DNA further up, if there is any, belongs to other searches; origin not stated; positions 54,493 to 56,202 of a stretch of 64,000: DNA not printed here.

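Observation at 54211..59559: Tightly packed five-gene operon around a CofD/YvcK-HAD fusion: candidate uncharacterised small-molecule pathway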

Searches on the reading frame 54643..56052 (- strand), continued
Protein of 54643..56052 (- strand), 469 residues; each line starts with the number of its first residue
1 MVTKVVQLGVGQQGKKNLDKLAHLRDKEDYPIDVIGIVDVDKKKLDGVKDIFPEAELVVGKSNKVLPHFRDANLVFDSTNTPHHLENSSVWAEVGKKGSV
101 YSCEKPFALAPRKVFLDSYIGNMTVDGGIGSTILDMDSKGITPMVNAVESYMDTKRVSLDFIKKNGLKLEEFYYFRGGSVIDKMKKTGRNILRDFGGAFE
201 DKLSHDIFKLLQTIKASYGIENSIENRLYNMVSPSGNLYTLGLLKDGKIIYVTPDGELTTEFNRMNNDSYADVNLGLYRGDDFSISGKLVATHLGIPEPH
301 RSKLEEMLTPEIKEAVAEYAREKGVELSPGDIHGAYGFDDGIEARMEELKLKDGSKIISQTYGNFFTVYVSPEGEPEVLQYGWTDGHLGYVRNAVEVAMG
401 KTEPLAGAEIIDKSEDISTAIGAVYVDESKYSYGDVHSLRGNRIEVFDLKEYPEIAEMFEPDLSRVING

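Call 45: find_encoding_contigs(protein=P0010, flank=8000, max_places=2)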
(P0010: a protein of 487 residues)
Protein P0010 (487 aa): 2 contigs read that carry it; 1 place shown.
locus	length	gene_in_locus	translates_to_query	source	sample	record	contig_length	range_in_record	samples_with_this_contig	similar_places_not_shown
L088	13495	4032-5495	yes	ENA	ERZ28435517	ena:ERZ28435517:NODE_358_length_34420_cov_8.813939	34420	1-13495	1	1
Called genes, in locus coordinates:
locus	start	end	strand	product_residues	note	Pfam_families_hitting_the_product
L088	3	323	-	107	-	?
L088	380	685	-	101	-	PF17723:RHH_8 (weak)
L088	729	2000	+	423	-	PF01408:GFO_IDH_MocA (weak)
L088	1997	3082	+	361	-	PF00483:NTP_transferase, PF12804:NTP_transf_3, PF00132:Hexapep (faint), PF24894:Hexapep_GlmU (faint), PF25087:GMPPB_C, PF25084:LbH_EIF2B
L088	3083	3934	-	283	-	PF01022:HTH_5 (weak), PF12840:HTH_20, PF05124:S_layer_C (weak)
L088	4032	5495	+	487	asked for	-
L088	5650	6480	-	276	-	PF01022:HTH_5 (weak), PF12840:HTH_20, PF01978:TrmB (weak)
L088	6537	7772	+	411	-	-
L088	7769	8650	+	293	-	PF00480:ROK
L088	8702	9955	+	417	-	PF00483:NTP_transferase, PF12804:NTP_transf_3, PF25084:LbH_EIF2B (weak), PF14602:Hexapep_2 (faint), PF00132:Hexapep (weak), PF25087:GMPPB_C, PF00132:Hexapep (weak)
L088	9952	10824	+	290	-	PF00459:Inositol_P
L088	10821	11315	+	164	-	-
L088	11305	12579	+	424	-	PF02878:PGM_PMM_I, PF02879:PGM_PMM_II, PF02880:PGM_PMM_III, PF00408:PGM_PMM_IV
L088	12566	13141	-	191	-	PF00265:TK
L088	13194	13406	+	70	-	-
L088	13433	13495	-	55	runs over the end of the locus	-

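Call 46: find_encoding_contigs(protein=P0011, flank=8000, max_places=2)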
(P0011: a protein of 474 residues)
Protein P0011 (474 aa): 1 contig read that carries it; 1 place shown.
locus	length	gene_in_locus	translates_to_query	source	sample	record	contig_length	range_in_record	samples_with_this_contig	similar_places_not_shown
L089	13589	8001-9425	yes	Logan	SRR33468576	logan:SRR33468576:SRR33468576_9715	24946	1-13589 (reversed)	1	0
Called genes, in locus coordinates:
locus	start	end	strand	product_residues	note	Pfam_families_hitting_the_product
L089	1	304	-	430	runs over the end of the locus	PF08239:SH3_3 (weak)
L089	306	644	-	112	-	PF13240:Zn_Ribbon_1 (weak)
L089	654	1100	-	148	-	-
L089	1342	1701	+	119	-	-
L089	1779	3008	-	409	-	PF08245:Mur_ligase_M (weak), PF02875:Mur_ligase_C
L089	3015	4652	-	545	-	PF03717:PBP_dimer, PF00905:Transpeptidase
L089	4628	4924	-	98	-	-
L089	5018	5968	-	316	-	PF01795:Methyltransf_5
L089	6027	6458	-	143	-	PF02381:MraZ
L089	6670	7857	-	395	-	PF07690:MFS_1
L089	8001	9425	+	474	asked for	-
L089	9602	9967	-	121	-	PF16320:Ribosomal_L12_N, PF00542:Ribosomal_L12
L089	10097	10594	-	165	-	PF00466:Ribosomal_L10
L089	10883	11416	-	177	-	PF04307:YdjM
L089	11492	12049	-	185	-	PF00398:RrnaAD (weak), PF13649:Methyltransf_25, PF08242:Methyltransf_12 (weak)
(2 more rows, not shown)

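Call 48: find_encoding_contigs(protein=P0014, flank=8000, max_places=2)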
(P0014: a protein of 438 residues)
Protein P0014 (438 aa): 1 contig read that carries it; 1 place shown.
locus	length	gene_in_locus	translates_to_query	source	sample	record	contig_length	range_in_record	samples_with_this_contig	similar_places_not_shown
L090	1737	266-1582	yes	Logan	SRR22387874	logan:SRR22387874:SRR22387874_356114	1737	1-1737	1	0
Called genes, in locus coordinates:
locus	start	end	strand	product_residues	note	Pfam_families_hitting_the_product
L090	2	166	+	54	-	?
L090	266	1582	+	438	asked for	PF01408:GFO_IDH_MocA (weak)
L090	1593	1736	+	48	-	?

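Call 49: find_encoding_contigs(protein=P0015, flank=8000, max_places=2)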
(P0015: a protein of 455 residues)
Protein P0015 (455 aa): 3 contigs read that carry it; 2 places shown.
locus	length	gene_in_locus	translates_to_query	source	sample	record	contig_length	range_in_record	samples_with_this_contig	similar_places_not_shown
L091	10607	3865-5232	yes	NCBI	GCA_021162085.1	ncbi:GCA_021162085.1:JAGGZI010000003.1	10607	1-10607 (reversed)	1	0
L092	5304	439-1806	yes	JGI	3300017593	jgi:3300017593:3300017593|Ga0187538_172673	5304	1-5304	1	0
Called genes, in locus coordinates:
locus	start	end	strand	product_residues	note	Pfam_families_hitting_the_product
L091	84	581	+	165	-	PF09721:Exosortase_EpsH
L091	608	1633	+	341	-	PF02881:SRP54_N, PF25199:nSTAND_NTPase5 (faint), PF00448:SRP54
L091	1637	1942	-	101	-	-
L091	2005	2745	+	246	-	PF00590:TP_methylase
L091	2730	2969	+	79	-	PF04010:DUF357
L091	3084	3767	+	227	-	-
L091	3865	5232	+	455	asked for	-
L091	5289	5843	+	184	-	-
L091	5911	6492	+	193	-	-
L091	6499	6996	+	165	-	-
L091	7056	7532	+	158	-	-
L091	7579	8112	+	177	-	-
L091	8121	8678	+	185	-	-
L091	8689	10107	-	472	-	PF01406:tRNA-synt_1e, PF01921:tRNA-synt_1f (faint), PF09334:tRNA-synt_1g, PF09190:DALR_2, PF23493:CysS_C (weak)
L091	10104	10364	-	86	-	-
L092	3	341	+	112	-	?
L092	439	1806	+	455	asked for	-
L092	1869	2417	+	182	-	-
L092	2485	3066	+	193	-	-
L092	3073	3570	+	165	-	-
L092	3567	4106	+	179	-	-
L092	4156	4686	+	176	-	-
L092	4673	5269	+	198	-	PF01406:tRNA-synt_1e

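Call 50: find_encoding_contigs(protein=P0012, flank=8000, max_places=2)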
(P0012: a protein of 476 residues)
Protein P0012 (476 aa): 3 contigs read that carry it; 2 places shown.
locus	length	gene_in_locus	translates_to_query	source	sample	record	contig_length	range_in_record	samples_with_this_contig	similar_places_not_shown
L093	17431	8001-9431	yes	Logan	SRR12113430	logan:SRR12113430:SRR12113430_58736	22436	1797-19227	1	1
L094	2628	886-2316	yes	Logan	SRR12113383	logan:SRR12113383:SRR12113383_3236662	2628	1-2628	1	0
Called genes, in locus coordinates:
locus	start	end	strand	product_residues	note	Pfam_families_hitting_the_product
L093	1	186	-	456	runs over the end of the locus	PF00772:DnaB, PF03796:DnaB_C, PF13481:AAA_25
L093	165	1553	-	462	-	PF01406:tRNA-synt_1e, PF01921:tRNA-synt_1f (faint), PF09334:tRNA-synt_1g, PF00133:tRNA-synt_1 (weak), PF09190:DALR_2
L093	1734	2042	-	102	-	PF00829:Ribosomal_L21p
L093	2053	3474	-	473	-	PF00479:G6PD_N, PF02781:G6PD_C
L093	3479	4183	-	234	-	PF01182:Glucosamine_iso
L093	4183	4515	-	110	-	-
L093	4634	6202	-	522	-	PF03717:PBP_dimer, PF00905:Transpeptidase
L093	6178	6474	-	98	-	-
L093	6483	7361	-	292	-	PF01795:Methyltransf_5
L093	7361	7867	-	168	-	PF02381:MraZ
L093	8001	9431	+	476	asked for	-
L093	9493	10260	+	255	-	-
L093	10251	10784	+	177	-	PF01864:CarS-like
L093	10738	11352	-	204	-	PF01066:CDP-OH_P_transf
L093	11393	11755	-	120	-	PF16320:Ribosomal_L12_N, PF00542:Ribosomal_L12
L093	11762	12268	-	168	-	PF00466:Ribosomal_L10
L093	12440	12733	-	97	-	PF00076:RRM_1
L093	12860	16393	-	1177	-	-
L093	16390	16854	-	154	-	-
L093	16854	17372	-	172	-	-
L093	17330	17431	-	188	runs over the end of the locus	PF13473:Cupredoxin_1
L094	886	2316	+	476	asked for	-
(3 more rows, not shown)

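Call 66: find_encoding_contigs(protein=P0016, flank=8000, max_places=2)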
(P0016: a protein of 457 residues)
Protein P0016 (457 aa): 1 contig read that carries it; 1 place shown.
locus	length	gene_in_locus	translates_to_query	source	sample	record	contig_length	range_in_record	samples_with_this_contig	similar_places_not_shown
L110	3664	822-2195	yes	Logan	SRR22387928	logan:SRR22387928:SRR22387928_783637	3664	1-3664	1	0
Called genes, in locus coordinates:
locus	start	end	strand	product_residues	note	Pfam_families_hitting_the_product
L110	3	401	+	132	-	?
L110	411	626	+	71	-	-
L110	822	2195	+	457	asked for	-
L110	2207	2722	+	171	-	-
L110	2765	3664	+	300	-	?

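Call 67: search_protein_families(library=pfam, proteins=[L110:3-401:+, L110:2207-2722:+, L110:2765-3664:+, L088:6537-7772:+, L088:10821-11315:+, L086:4289-4681:+, L091:3084-3767:+, L091:5289-5843:+, L093:9493-10260:+], max_evalue=0.01)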
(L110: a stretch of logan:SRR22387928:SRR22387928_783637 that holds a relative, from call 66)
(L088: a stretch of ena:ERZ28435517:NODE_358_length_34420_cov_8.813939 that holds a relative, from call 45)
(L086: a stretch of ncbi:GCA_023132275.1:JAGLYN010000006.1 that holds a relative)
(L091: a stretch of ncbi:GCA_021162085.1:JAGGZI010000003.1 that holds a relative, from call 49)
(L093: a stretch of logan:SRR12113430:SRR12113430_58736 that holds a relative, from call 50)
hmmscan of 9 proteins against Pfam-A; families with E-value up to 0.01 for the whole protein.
L110:3-401:+ (132 aa): 0 families

L110:2207-2722:+ (171 aa): 0 families

L110:2765-3664:+ (300 aa): 0 families

L088:6537-7772:+ (411 aa): 1 family
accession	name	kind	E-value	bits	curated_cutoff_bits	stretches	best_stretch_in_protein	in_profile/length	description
PF08282.18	Hydrolase_3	-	0.00054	20.2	20.9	1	98-204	19-112/255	haloacid dehalogenase-like hydrolase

L088:10821-11315:+ (164 aa): 0 families

L086:4289-4681:+ (130 aa): 0 families

L091:3084-3767:+ (227 aa): 0 families

L091:5289-5843:+ (184 aa): 0 families

L093:9493-10260:+ (255 aa): 1 family
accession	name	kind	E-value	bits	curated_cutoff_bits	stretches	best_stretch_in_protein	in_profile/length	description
PF13263.12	PHP_C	-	0.00018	21.4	21.3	1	182-215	13-47/56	PHP-associated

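Call 82: find_related_loci(query=A4, collection=genome_contigs, flank=8000)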
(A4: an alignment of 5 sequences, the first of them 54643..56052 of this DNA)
Query A4 (469 aa) in genome_contigs; peptide patterns used: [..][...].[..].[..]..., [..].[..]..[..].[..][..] (x = any residue, [..] = any of these).
301 stretches matched a pattern; 3 encode a relative of the query (tblastn E <= 1e-3); 3 distinct loci.
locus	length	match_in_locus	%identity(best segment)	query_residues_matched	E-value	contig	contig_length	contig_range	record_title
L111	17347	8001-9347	35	1-444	9e-66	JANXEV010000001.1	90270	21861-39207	MAG: Candidatus Aenigmatarchaeota archaeon isolate SKYB92 NODE_1_length_90270_cov_7.825842, whole genome shotgun sequenc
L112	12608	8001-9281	33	1-417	7e-62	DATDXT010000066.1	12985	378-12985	MAG TPA_asm: archaeon isolate SMAG_U8146 k141_1078840, whole genome shotgun sequence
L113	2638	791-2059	32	5-417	4e-53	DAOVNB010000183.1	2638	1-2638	MAG TPA_asm: archaeon isolate CSMAG_1486 CSMAG_1486_k141_2451665_length_2638_cov_18.0192, whole genome shotgun sequence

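Call 85: search_protein_families(library=pfam, proteins=[L112:9472-10311:+, L112:10308-11420:+, L112:4293-4928:+, L112:4931-5623:+, L112:5630-6985:+, L112:2524-4296:+, L112:11552-12532:+, L112:6987-7907:-], max_evalue=0.01)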
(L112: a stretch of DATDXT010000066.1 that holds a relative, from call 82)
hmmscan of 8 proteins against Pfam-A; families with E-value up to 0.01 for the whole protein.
L112:9472-10311:+ (279 aa): 1 family
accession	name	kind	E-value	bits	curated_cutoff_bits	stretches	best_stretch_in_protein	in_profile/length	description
PF00459.30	Inositol_P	-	4.8e-09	36.5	27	1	11-271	13-263/271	Inositol monophosphatase family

L112:10308-11420:+ (370 aa): 0 families

L112:4293-4928:+ (211 aa): 6 families
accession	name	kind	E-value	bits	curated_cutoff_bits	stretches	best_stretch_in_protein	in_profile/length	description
PF00702.32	Hydrolase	-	6.2e-11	43.5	26.4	1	4-169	1-191/191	haloacid dehalogenase-like hydrolase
PF08282.18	Hydrolase_3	-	2.3e-10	41.1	20.9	1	133-193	187-247/255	haloacid dehalogenase-like hydrolase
PF12710.13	HAD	-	8.3e-07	30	27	1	9-163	3-186/189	haloacid dehalogenase-like hydrolase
PF13419.12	HAD_2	-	4.9e-05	23.9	23.8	1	9-171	3-174/178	Haloacid dehalogenase-like hydrolase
PF06888.18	Put_Phosphatase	-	0.0006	19.7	27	1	6-114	2-117/234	Putative Phosphatase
PF01300.24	Sua5_yciO_yrdC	-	0.0021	18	25.1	1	19-108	14-100/178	Telomere recombination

L112:4931-5623:+ (230 aa): 4 families
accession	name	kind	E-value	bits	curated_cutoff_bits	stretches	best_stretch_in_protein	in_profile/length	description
PF00483.29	NTP_transferase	-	2e-36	126.3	21.2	1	2-227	1-244/245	Nucleotidyl transferase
PF12804.13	NTP_transf_3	-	9.1e-09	36.1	27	1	3-114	1-105/160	MobA-like NTP transferase domain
PF01128.25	IspD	-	6.3e-07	29.8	27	1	2-127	2-125/221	2-C-methyl-D-erythritol 4-phosphate cytidylyltransferase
PF02348.25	CTP_transf_3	-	0.0062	16.8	22.6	0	23-118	16-112/217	Cytidylyltransferase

L112:5630-6985:+ (451 aa): 4 families
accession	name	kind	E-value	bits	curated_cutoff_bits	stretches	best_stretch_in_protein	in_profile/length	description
PF02878.22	PGM_PMM_I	-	2.3e-32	112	22.5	1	3-138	3-136/138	Phosphoglucomutase/phosphomannomutase, alpha/beta/alpha domain I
PF02879.22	PGM_PMM_II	-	8.2e-29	100.6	29.3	1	153-252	2-103/103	Phosphoglucomutase/phosphomannomutase, alpha/beta/alpha domain II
PF02880.22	PGM_PMM_III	-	9.2e-19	68.1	20.7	1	259-362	4-111/115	Phosphoglucomutase/phosphomannomutase, alpha/beta/alpha domain III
PF00408.26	PGM_PMM_IV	-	2.6e-07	31.1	23.1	1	391-440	14-63/68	Phosphoglucomutase/phosphomannomutase, C-terminal domain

L112:2524-4296:+ (590 aa): 5 families
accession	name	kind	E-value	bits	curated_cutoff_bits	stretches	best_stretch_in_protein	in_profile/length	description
PF01380.27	SIS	-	2.2e-45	154.1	25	2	283-409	2-129/131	SIS domain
PF13522.11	GATase_6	-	2.3e-22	79.9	27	1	62-193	7-130/130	Glutamine amidotransferase domain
PF13537.11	GATase_7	-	9.4e-20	71.3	25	1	80-198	8-122/123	Glutamine amidotransferase domain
PF13230.11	GATase_4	-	9.8e-06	25.1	23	1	59-142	65-146/272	Glutamine amidotransferases class-II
PF13580.11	SIS_2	-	9e-05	23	27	1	317-367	88-137/138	SIS domain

L112:11552-12532:+ (326 aa): 1 family
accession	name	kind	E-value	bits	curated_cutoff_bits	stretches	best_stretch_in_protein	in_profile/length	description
PF01933.23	CofD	-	3.1e-71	240.4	30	1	4-275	1-267/290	2-phospho-L-lactate transferase CofD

L112:6987-7907:- (306 aa): 5 families
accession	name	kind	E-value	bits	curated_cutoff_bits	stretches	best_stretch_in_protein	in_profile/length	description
PF12840.13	HTH_20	-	4.1e-09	36.7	27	1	32-80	1-50/51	Helix-turn-helix domain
PF01022.26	HTH_5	-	1e-06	28.9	22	1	35-79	2-46/47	Bacterial regulatory protein, arsR family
PF05124.17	S_layer_C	-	2e-05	24.8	23.9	1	182-271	104-176/177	S-layer like family, outer domain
PF13601.12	HTH_34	-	0.00074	20.1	27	1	36-90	1-56/80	Winged helix DNA-binding domain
PF01978.25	TrmB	-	0.0031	17.7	25.6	0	52-86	26-60/68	Sugar-specific transcriptional regulator TrmB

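Call 90: find_related_loci(query=A4, collection=metagenome_contigs, flank=8000)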
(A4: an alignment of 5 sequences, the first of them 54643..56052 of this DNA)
Query A4 (469 aa) in metagenome_contigs; peptide patterns used: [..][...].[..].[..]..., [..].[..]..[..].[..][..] (x = any residue, [..] = any of these).
251 stretches matched a pattern; 2 encode a relative of the query (tblastn E <= 1e-3); 2 distinct loci.
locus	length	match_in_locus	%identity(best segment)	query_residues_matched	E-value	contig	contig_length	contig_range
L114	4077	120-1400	33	1-417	1e-62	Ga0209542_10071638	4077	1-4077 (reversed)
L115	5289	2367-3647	33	1-417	1e-62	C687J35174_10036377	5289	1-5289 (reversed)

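Call 108: search_protein_families(library=pfam, proteins=[L088:729-2000:+], max_evalue=0.01)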
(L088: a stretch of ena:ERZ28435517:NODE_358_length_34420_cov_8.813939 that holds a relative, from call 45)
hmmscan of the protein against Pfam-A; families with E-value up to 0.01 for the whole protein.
L088:729-2000:+ (423 aa): 1 family
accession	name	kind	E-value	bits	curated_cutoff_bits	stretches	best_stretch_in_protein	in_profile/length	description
PF01408.29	GFO_IDH_MocA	-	2.9e-06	28.4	24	1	15-149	3-120/120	Oxidoreductase family, NAD-binding Rossmann fold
